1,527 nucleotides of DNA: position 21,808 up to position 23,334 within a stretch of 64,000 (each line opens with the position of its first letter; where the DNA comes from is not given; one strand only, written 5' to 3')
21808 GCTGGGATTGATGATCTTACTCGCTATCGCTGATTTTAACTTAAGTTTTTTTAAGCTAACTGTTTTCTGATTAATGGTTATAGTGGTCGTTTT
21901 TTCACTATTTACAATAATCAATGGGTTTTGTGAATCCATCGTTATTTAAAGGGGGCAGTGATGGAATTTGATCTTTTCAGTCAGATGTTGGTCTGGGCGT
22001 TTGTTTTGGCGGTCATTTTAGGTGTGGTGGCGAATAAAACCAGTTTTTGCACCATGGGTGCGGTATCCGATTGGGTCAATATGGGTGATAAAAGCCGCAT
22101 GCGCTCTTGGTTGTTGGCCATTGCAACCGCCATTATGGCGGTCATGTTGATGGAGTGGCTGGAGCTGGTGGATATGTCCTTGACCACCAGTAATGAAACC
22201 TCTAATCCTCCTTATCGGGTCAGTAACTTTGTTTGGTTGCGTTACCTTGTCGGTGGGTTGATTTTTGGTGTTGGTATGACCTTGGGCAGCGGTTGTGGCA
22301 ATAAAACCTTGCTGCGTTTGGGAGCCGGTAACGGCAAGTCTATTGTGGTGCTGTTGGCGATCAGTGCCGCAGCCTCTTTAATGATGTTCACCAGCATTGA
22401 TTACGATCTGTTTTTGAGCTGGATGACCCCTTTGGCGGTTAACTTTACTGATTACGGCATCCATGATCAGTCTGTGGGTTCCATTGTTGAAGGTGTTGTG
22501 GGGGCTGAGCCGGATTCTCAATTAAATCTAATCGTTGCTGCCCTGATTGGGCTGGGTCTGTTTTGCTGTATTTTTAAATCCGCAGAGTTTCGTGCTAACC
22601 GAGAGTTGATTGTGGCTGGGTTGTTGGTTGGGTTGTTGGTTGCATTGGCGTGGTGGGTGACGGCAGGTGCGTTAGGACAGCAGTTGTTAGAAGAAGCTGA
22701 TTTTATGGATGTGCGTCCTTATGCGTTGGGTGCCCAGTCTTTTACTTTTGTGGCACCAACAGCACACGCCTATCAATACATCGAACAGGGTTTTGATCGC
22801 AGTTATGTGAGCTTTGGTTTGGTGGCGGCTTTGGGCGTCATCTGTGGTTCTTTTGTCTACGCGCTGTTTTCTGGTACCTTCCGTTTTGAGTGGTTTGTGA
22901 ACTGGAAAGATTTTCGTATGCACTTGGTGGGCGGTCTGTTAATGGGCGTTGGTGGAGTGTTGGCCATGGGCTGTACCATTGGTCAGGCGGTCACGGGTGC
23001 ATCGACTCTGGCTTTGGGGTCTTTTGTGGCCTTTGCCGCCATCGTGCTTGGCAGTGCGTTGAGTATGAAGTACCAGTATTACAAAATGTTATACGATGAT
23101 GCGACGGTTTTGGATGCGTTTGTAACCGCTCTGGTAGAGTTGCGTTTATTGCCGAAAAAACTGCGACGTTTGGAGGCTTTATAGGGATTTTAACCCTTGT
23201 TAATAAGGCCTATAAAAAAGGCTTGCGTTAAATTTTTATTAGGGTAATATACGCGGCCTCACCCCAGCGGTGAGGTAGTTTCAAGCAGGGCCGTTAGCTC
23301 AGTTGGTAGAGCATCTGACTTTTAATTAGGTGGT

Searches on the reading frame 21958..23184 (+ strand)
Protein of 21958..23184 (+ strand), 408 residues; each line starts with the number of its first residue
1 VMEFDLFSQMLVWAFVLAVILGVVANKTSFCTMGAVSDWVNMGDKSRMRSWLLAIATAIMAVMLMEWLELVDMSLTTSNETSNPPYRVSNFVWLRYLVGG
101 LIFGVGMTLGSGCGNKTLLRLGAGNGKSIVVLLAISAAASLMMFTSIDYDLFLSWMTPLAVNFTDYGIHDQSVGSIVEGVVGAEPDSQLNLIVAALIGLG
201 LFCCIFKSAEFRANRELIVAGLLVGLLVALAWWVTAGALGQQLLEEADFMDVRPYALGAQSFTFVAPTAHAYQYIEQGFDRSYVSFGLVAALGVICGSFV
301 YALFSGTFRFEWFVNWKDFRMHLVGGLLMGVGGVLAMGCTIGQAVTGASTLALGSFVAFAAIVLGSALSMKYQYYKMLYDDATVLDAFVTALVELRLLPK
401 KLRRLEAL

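Call 17: search_protein_families(library=pfam, proteins=[window:21958-23184:+], max_evalue=0.001)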
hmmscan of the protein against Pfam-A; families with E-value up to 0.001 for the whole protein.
window:21958-23184:+ (408 aa): 1 family
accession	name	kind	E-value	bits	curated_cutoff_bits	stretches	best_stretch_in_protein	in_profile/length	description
PF04143.19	Sulf_transp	-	2.3e-56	192.1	27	1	27-367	1-309/310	Sulphur transport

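Call 43: find_related_loci(query=window:21958-23184:+, collection=genome_contigs, flank=10000)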
Query window:21958-23184:+ (408 aa) in genome_contigs; peptide patterns used: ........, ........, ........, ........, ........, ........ (x = any residue, [..] = any of these).
21 stretches matched a pattern; 3 encode a relative of the query (tblastn E <= 1e-3); 3 distinct loci.
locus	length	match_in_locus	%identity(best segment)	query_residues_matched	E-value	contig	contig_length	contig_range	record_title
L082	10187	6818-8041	97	1-408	0e+0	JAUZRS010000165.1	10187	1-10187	MAG: Gammaproteobacteria bacterium isolate 12ROV5_HD12-AMOR20_M1286 AMOR20_M1286_contig165, whole genome shotgun sequenc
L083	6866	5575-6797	87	1-408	0e+0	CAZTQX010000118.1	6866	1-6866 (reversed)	MAG TPA_asm: uncultured Gammaproteobacteria bacterium isolate binchicken_co253_25 genome assembly, contig: NODE_9510_len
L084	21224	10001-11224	64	1-408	1e-169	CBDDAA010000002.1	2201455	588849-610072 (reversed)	MAG: Granulosicoccaceae bacterium isolate 212068ec-03f6-4731-bd46-ab028424148a genome assembly, contig: contig_2, whole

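Call 58: search_protein_families(library=pfam, proteins=[L084:11970-13355:+], max_evalue=1)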
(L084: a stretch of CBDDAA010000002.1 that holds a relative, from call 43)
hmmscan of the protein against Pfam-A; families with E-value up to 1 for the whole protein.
L084:11970-13355:+ (461 aa): 3 families
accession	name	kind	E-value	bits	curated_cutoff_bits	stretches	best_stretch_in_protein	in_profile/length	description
PF07804.18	HipA_C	-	1.2e-14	55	30.5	1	229-396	1-164/213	HipA-like C-terminal domain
PF01022.26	HTH_5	-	0.001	19.4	22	1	32-60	11-39/47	Bacterial regulatory protein, arsR family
PF12802.13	MarR_2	-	0.054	14.1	27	1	32-60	14-44/61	MarR family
